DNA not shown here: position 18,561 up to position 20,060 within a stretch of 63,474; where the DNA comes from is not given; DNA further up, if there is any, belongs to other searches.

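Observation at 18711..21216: HTH / YejK(NdpA)-like / 3-TM protein cassette built like the neighbouring RM cassette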

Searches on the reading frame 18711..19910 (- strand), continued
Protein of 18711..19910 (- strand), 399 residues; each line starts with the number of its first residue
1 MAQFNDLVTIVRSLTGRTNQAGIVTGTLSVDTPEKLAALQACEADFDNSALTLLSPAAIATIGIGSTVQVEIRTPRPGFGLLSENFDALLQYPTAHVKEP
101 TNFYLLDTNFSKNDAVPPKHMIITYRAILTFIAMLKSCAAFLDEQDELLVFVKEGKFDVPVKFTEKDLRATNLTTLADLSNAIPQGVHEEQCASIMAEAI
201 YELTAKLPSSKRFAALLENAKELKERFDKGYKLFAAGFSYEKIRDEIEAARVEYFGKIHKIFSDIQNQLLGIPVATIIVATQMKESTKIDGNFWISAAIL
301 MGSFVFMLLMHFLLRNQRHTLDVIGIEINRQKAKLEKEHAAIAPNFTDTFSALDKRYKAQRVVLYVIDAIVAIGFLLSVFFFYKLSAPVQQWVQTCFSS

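Call 55: search_protein_families(library=pfam, alignment_id=A2, max_evalue=0.00001)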
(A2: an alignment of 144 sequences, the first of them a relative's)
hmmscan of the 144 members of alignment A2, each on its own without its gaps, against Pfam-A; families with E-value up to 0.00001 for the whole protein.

A. member 1, L001:123-1121:- (332 aa): 2 families
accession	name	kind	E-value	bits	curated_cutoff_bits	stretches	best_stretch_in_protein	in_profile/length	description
PF00665.32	rve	-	9.3e-20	71.2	32.6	1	119-217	2-99/102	Integrase core domain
PF13683.12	rve_3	-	4.2e-14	52.5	26.5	1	209-274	2-67/67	Integrase core domain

B. families by the number of members that match (of 144 scanned): 122 families (the first 25 are shown)
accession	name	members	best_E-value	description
PF00589.27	Phage_integrase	3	1e-23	Phage integrase family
PF13560.12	HTH_31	3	1.2e-11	Helix-turn-helix domain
PF01381.28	HTH_3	3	2.3e-10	Helix-turn-helix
PF00872.24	Transposase_mut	2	1.2e-47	Transposase, Mutator family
PF03050.20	DDE_Tnp_IS66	2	1.5e-47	Transposase IS66 family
PF00665.32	rve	2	9.3e-20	Integrase core domain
PF09278.17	MerR-DNA-bind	2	1.3e-19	MerR, DNA binding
PF00376.29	MerR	2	3.3e-17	MerR family regulatory protein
PF13411.12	MerR_1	2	3.4e-17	MerR HTH family regulatory protein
PF01545.26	Cation_efflux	2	1.3e-14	Cation efflux family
PF00403.32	HMA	2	2.1e-12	Heavy-metal-associated domain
PF04851.21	ResIII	2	9.4e-12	Type III restriction enzyme, res subunit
PF12872.13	OST-HTH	2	3.1e-09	OST-HTH/LOTUS domain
PF01527.26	HTH_Tnp_1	2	6.6e-07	Transposase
PF12844.13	HTH_19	2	1.3e-06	Helix-turn-helix domain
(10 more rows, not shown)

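Call 56: search_protein_families(library=phrogs, proteins=[window:18711-19910:-], max_evalue=0.01)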
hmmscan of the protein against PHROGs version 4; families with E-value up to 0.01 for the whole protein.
window:18711-19910:- (399 aa): 1 family
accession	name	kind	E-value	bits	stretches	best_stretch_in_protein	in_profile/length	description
phrog_5023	-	unknown function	1.1e-78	266.1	1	4-383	6-401/412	-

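Call 58: search_dna_similar(query=window:18711-19910:-, collection=phages, mode=protein, max_rows=15)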
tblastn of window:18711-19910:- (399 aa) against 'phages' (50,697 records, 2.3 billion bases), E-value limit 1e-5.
Records with a match: 6; places in all: 6; records where one place covers at least 80% of the query: 4.
Best place of each record, by identity: <60% 6.
By first word of the organism name: Bacteriophage 2; Acinetobacter 2; Klebsiella 1; Sinorhizobium 1.
By host as written in the record: - 4; Klebsiella pneumoniae 1; Sinorhizobium sp. LM21 1.
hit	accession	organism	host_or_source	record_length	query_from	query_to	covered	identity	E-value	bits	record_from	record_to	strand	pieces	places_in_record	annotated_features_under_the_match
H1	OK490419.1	Klebsiella phage Kp4865-4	Klebsiella pneumoniae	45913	4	393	98%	34.8%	5e-67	236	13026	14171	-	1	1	record has no annotation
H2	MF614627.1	Sinorhizobium phage phi2LM21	Sinorhizobium sp. LM21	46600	57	386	83%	39.1%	3e-68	239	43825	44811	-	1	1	hypothetical protein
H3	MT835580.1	Bacteriophage sp.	human fecal samples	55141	59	387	82%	37.7%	2e-67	237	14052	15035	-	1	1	record has no annotation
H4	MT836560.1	Bacteriophage sp.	human fecal samples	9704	4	392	97%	23.8%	1e-21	103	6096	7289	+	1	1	record has no annotation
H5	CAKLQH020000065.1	Acinetobacter phage MD-2021a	not known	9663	84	375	73%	25.1%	3e-20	99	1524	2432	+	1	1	Uncharacterised protein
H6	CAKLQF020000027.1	Acinetobacter phage MD-2021a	not known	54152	84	375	73%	25.1%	3e-20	99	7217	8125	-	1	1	Uncharacterised protein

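Call 59: search_dna_similar(query=window:18711-19910:-, collection=plasmids, mode=protein, max_rows=15)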
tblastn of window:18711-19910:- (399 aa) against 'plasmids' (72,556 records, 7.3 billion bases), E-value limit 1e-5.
Records with a match: 7; places in all: 8; records where one place covers at least 80% of the query: 4.
Best place of each record, by identity: <60% 7.
By first word of the organism name: Sphingomonas 1; Methylobacterium 1; Methylobacter 1; Cupriavidus 1; Pseudoalteromonas 1; Pseudomonas 1; Acinetobacter 1.
By predicted mobility (MOB-suite, as given by PLSDB): non-mobilizable 3; mobilizable 3; conjugative 1.
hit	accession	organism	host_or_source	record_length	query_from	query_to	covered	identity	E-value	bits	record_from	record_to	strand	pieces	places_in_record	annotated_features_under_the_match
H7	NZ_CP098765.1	Sphingomonas aerolata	cloud water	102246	4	367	91%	36.3%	3e-68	241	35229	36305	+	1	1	hypothetical protein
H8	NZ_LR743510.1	Methylobacterium bullatum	-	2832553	26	386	90%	34.8%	1e-66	236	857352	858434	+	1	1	none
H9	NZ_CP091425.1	Methylobacter sp. YRD-M1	isolate,wetland soil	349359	66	382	79%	30.2%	4e-38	153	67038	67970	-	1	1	hypothetical protein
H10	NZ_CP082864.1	Cupriavidus pauculus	-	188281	194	399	52%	41.6%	2e-48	184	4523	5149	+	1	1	hypothetical protein | nitrilase-related carbon-nitrogen hydrolase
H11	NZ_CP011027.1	Pseudoalteromonas arctica A 37-1-2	seawater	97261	21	384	91%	23.1%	1e-7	62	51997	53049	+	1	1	hypothetical protein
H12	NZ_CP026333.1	Pseudomonas sp. XWY-1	cell culture,Rice Fields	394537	68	397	83%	22.5%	2e-14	83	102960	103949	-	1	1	hypothetical protein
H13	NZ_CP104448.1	Acinetobacter baumannii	Homo sapiens,sputum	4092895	84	375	73%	25.1%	1e-19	99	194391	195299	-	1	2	none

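Call 60: get_annotated_region(hit=H2, flank=4000)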
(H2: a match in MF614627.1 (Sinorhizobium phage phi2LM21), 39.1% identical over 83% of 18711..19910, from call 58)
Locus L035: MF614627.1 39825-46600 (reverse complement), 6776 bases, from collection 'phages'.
description: Sinorhizobium phage phi2LM21, complete genome.
organism: Sinorhizobium phage phi2LM21 (NCBI taxid 2029632)
taxonomy: Viruses; Duplodnaviria; Heunggongvirae; Uroviricota; Caudoviricetes
host: Sinorhizobium sp. LM21; source: -; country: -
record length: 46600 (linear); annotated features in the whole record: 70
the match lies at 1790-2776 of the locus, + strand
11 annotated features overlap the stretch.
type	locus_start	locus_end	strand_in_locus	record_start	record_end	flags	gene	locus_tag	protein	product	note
CDS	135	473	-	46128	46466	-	-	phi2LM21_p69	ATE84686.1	hypothetical protein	-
CDS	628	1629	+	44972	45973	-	-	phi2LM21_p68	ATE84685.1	nucleoid-associated protein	-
CDS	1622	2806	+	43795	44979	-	-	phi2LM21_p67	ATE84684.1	hypothetical protein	-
CDS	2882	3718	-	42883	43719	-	-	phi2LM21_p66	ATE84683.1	adenine specific DNA methyltransferase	-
CDS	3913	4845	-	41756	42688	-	-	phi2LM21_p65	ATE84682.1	ATP-dependent DNA ligase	NHEJ DBS DNA repair ligase clustered with Ku protein, LigD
CDS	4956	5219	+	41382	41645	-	-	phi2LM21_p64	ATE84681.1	hypothetical protein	-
CDS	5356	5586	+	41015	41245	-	-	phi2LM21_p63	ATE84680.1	hypothetical protein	-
CDS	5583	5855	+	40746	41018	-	-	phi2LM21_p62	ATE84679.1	hypothetical protein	-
CDS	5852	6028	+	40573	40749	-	-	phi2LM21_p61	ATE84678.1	hypothetical protein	-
CDS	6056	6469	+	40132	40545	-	-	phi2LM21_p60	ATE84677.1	hypothetical protein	-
CDS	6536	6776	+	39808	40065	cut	-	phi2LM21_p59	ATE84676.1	hypothetical protein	-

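Call 61: get_annotated_region(hit=H7, flank=5000)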
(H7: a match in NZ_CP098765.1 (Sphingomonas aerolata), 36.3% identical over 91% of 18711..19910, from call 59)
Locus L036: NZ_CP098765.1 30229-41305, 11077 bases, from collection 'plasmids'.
description: Sphingomonas aerolata strain PDD-32b-11 plasmid unnamed3, complete sequence
organism: Sphingomonas aerolata (NCBI taxid 185951)
taxonomy: Bacteria; Pseudomonadota; Alphaproteobacteria; Sphingomonadales; Sphingomonadaceae; Sphingomonas; Sphingomonas aerolata
host: -; source: cloud water; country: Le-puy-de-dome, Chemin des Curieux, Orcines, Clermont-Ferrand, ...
typing (MOB-suite, as given by PLSDB): non-mobilizable
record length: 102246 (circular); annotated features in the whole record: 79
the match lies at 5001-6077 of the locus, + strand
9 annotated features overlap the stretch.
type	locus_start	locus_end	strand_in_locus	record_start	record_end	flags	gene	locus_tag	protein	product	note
CDS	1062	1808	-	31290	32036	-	-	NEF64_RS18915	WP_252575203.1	hypothetical protein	-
CDS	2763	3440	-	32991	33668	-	-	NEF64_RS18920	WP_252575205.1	glycoside hydrolase family 11 protein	-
CDS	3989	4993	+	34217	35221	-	-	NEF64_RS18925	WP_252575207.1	nucleoid-associated protein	-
CDS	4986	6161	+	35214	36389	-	-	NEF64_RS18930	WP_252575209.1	hypothetical protein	-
CDS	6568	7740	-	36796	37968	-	-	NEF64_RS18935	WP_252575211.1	hypothetical protein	-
CDS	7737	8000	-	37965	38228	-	-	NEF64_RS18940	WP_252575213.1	hypothetical protein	-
CDS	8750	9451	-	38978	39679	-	-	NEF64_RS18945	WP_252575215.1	hypothetical protein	-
CDS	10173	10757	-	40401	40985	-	-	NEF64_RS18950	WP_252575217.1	recombinase family protein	GO:0006310 - DNA recombination [Evidence IEA]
CDS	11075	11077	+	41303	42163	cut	-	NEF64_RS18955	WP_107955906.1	replication initiator protein A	-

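Call 81: search_protein_representatives(alignment_id=A1)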
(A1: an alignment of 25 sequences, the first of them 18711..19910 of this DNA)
Query: 25 sequences, 403 profile positions. Proteins with E-value up to 0.001 (for the whole library): 1127; up to 1e-10: 742; up to 1e-30: 309. The best 150 are listed.
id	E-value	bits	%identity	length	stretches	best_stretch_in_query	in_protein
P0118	2.9e-194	662.1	-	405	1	2-403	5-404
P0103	2.5e-144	497.7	-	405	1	2-400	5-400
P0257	9.6e-135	466.1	-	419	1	2-399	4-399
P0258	3.6e-129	447.7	-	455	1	4-390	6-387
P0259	4.0e-122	424.5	-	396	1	3-387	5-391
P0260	4.2e-122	424.5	-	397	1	3-390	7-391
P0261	6.5e-122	423.8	-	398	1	20-398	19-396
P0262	5.2e-119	414.3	-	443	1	25-394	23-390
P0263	3.3e-113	395.2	-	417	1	4-389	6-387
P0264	5.2e-112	391.2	-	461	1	4-391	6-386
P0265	5.7e-112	391.1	-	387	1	3-385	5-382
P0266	2.0e-111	389.3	-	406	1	2-400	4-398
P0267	1.5e-110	386.4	-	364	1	30-393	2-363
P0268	5.0e-108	378.1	-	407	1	4-401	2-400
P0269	5.4e-108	378.0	-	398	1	3-398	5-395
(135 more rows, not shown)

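Call 90: fold_search(model_id=the predicted structure, library=viral)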
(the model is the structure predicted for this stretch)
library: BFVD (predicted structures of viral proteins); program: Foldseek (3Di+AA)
matches with E <= 10: 71; with E <= 0.001: 0
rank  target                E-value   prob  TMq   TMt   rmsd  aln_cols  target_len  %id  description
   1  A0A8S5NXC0            2.2e-01  0.93  0.13  0.35   5.9        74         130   15  Uncharacterized protein [Microviridae sp. ctX0F7]
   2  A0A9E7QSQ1            6.6e-01  0.63  0.10  0.48   6.1        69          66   12  (no name in the UniProt tables at hand)
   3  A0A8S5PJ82            8.4e-01  0.51  0.11  0.45   5.6        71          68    7  Uncharacterized protein [Myoviridae sp. ctsK93]
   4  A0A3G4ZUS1            1.3e+00  0.04  0.12  0.08  36.2       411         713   11  Putative orfan [Edafosvirus sp.]
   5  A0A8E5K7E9            1.8e+00  0.47  0.12  0.52   6.2        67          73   19  (no name in the UniProt tables at hand)
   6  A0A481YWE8            1.9e+00  0.12  0.14  0.15  15.6       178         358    7  DOD-type homing endonuclease domain-containing protein [Marseillevirus LCMAC201]
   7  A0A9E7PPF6            2.1e+00  0.14  0.20  0.16  28.4       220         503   12  Uncharacterized protein [Largemouth bass virus]
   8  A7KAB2                2.4e+00  0.04  0.14  0.16  24.3       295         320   12  Uncharacterized protein Z852L [Chlorovirus heliozoae]
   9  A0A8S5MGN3            2.5e+00  0.07  0.14  0.20  14.7       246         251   11  Uncharacterized protein [Podoviridae sp. ct1h53]
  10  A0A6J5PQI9            2.6e+00  0.11  0.19  0.12  38.4       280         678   10  Uncharacterized protein [uncultured Caudovirales phage]
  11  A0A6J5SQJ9            2.8e+00  0.21  0.12  0.08   4.8        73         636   14  Ribonucleotide reductase large subunit, C-terminal (Fragment) [uncultured Caudovirales phage]
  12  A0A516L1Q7            2.8e+00  0.04  0.12  0.09  19.6       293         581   11  (no name in the UniProt tables at hand)
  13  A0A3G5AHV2            2.9e+00  0.03  0.11  0.15  17.9       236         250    7  Uncharacterized protein [Sylvanvirus sp.]
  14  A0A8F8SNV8            3.1e+00  0.21  0.12  0.14   5.3        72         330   19  (no name in the UniProt tables at hand)
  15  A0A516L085            3.2e+00  0.12  0.10  0.37   7.8        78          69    6  (no name in the UniProt tables at hand)
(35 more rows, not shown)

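Call 95: list_cluster_members(proteins=[L027:20006-20431:+, L027:2873-4300:-, L027:19132-20040:+, L040:472-1971:-, L037:15-1499:-])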
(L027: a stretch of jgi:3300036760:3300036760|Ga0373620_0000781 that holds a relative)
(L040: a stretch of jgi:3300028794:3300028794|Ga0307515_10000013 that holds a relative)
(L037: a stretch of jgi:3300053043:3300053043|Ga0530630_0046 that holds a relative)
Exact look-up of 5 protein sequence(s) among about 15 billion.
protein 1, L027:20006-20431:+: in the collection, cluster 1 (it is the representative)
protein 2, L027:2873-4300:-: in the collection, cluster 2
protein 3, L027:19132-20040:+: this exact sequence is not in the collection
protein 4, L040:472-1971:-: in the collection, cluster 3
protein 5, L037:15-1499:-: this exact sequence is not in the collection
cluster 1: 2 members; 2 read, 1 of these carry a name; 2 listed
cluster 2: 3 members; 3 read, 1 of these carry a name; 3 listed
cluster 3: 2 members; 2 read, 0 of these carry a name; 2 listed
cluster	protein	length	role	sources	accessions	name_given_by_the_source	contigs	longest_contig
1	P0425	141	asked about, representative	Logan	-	-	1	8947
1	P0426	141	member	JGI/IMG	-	nucleoside diphosphate kinase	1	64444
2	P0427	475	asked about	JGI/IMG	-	Amt family ammonium transporter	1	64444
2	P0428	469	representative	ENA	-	-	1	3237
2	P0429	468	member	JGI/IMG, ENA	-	-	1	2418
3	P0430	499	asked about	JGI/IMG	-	-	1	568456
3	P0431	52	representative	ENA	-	-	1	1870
